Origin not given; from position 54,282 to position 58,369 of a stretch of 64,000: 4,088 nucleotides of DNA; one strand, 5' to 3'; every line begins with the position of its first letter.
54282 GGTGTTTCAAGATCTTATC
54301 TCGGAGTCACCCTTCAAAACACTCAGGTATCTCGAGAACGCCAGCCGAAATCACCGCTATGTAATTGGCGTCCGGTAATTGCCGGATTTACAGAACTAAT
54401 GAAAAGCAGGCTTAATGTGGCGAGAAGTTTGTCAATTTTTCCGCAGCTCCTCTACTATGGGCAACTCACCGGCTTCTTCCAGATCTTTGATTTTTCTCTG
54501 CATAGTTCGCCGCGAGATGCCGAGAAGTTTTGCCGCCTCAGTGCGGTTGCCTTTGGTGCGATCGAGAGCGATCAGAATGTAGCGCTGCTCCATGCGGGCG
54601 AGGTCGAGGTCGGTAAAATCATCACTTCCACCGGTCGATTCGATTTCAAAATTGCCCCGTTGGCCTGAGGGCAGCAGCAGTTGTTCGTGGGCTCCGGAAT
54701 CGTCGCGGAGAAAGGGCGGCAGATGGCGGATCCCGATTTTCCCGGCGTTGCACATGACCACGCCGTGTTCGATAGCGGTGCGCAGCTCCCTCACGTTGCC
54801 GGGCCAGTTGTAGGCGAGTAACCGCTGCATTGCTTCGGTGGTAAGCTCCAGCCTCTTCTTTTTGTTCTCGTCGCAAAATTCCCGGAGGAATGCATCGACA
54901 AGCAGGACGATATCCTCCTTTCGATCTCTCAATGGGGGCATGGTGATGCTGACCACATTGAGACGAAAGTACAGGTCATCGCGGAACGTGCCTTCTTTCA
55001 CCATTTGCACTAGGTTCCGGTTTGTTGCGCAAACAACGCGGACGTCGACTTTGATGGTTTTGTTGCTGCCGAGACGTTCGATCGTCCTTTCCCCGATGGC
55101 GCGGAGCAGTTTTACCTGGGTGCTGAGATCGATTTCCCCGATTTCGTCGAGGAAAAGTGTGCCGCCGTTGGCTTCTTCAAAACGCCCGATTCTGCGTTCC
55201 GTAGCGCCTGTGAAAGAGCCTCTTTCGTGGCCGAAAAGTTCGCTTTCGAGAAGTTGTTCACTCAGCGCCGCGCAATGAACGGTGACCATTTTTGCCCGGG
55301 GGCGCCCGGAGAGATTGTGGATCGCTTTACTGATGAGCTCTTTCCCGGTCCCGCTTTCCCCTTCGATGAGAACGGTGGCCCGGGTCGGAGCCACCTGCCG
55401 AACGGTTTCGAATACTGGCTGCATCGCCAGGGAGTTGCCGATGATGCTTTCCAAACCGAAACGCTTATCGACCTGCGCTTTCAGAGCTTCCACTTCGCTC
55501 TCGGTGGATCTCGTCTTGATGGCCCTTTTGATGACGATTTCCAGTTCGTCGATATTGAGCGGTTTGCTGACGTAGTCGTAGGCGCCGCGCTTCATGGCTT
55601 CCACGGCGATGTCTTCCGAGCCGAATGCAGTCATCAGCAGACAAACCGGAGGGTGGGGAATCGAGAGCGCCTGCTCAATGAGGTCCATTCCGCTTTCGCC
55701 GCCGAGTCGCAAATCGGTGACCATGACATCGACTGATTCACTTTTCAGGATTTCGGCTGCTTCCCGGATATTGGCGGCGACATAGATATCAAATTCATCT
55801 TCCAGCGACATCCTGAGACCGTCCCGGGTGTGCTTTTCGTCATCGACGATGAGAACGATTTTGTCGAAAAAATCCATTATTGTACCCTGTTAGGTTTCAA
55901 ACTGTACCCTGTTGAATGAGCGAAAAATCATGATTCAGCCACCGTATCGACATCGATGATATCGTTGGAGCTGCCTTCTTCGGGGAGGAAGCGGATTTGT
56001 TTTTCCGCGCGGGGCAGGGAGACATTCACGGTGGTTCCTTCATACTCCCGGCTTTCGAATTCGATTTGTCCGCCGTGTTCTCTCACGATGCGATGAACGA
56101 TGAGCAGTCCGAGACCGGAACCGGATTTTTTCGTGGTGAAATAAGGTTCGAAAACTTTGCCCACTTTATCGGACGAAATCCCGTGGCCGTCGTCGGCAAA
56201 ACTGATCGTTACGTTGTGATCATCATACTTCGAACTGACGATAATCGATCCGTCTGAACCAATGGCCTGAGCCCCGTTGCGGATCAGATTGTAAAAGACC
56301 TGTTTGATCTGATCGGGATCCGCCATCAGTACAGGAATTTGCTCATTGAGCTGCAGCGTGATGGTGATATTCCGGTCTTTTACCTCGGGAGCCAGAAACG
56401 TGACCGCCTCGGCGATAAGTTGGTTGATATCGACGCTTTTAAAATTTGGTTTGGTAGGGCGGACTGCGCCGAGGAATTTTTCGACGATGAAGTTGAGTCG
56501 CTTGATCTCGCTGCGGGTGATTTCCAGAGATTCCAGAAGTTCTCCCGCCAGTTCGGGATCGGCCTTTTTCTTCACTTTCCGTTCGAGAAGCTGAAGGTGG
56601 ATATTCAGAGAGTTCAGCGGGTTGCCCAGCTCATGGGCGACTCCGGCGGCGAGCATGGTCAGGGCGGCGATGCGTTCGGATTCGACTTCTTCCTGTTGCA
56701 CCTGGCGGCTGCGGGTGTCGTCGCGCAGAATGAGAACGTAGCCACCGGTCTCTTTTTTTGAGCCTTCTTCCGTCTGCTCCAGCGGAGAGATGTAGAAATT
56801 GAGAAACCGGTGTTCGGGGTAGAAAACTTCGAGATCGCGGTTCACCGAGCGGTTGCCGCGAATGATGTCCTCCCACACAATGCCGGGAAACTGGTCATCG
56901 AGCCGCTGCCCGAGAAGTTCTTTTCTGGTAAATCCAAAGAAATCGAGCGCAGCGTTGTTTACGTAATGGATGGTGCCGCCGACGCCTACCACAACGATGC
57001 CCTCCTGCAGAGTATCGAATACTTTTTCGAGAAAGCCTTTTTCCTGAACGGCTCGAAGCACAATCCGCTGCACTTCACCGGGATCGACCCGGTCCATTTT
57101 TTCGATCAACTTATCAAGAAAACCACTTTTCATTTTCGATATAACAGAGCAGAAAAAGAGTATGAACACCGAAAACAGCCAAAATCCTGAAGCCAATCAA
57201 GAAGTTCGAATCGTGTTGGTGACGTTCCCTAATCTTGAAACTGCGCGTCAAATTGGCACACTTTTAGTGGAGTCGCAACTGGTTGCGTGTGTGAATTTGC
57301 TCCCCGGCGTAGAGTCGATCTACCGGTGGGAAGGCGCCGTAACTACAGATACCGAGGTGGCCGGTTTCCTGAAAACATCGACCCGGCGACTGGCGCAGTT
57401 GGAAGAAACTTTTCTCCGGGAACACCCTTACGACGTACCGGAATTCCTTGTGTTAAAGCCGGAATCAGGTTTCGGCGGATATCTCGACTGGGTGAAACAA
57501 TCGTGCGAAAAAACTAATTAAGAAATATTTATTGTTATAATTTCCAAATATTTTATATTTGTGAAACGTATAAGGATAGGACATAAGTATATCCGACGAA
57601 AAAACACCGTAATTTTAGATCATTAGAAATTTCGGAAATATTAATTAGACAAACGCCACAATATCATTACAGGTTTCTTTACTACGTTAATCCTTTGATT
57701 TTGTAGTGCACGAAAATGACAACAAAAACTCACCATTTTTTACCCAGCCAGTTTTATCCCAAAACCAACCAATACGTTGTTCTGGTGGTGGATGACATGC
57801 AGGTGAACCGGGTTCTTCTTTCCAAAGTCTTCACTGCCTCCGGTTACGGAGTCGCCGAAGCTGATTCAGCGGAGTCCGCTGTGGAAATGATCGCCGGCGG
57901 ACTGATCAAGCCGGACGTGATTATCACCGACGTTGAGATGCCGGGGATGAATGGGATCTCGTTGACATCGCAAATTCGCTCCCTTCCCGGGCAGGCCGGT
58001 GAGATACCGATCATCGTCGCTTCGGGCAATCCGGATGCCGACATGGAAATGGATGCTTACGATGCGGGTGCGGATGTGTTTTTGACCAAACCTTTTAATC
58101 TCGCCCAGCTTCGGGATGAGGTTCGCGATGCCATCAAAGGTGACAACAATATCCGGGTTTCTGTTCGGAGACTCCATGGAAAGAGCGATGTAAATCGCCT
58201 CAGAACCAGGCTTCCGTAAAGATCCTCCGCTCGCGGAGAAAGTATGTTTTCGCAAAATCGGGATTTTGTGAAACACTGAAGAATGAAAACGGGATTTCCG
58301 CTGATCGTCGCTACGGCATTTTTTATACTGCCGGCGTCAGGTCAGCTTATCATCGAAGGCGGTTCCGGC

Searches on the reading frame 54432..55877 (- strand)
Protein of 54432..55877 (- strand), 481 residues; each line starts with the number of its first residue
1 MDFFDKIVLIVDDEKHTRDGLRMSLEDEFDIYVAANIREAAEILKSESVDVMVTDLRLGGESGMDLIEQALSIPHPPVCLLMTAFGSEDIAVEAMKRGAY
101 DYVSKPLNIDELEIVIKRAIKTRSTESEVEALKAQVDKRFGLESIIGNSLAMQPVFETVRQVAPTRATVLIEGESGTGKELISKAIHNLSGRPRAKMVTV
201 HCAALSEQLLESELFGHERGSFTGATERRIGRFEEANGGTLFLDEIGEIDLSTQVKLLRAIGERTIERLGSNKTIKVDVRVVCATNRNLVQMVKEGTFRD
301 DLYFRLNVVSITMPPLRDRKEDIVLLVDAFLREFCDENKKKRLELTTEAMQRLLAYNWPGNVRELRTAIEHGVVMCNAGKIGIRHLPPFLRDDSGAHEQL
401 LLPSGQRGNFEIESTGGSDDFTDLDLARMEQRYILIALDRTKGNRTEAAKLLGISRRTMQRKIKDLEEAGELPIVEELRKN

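Call 95: search_protein_families(library=pfam, proteins=[window:54432-55877:-], max_evalue=0.0001)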
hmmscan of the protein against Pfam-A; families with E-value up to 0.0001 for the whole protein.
window:54432-55877:- (481 aa): 7 families
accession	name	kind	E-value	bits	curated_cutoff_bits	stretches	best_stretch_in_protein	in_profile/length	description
PF00158.32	Sigma54_activat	-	2.2e-70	236.1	20.2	1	145-311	1-167/168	Sigma-54 interaction domain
PF25601.1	AAA_lid_14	-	6.4e-26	90.4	27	1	317-397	1-81/87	AAA+ ATPase lid domain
PF00072.30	Response_reg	-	3.6e-22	79.1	30.2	1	8-115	1-109/111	Response regulator receiver domain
PF14532.12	Sigma54_activ_2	-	1.3e-21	77.7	25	1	146-316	1-138/138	Sigma-54 interaction domain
PF02954.25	HTH_8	-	5.5e-14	52.1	22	1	426-465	2-41/42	Bacterial regulatory protein, Fis family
PF07728.20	AAA_5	-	5.7e-07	30.1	22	1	169-288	2-124/139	AAA domain (dynein-related subfamily)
PF08279.18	HTH_11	-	7.6e-05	23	25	0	432-475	3-47/55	HTH domain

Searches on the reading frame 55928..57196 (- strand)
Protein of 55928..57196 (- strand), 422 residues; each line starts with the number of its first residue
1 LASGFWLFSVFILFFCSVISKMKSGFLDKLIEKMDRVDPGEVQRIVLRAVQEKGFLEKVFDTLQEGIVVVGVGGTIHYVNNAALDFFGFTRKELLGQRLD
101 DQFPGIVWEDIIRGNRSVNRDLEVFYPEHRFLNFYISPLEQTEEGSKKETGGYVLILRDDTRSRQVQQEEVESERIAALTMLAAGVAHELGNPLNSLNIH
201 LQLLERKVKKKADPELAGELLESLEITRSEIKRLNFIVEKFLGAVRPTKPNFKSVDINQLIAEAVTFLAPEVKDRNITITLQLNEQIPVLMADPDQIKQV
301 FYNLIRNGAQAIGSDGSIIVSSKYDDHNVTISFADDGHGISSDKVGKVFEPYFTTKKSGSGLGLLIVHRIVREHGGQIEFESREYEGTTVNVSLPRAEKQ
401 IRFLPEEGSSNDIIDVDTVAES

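Call 95: search_protein_families(library=pfam, proteins=[window:55928-57196:-], max_evalue=0.0001)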
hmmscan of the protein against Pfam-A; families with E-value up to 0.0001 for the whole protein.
window:55928-57196:- (422 aa): 6 families
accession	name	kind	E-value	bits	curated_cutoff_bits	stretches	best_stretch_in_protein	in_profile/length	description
PF02518.31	HATPase_c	-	4.8e-24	85.4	26.4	1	293-397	2-110/111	Histidine kinase-, DNA gyrase B-, and HSP90-like ATPase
PF00512.31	HisKA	-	7.5e-10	39.2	26.9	1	180-242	3-58/66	His Kinase A (phospho-acceptor) domain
PF13188.13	PAS_8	-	3.1e-08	33.7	21.8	1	55-106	2-53/65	PAS domain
PF13426.13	PAS_9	-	1.9e-07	31.8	27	1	65-159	2-100/103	PAS domain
PF00989.32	PAS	-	5.1e-07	30.1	22.6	1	55-105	2-52/113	PAS fold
PF08448.16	PAS_4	-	1.6e-06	28.8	23.1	1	60-161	1-106/110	PAS fold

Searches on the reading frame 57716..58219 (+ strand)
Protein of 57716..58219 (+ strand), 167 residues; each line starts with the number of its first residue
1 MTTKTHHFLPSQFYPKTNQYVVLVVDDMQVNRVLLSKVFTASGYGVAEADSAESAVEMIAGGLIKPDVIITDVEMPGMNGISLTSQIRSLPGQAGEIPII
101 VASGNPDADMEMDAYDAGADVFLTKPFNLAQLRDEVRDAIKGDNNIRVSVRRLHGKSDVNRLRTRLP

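Call 95: search_protein_families(library=pfam, proteins=[window:57716-58219:+], max_evalue=0.0001)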
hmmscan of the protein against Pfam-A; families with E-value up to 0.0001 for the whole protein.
window:57716-58219:+ (167 aa): 1 family
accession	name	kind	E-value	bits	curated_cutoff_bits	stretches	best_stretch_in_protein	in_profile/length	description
PF00072.30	Response_reg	-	9.7e-27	93.8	30.2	1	22-136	1-110/111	Response regulator receiver domain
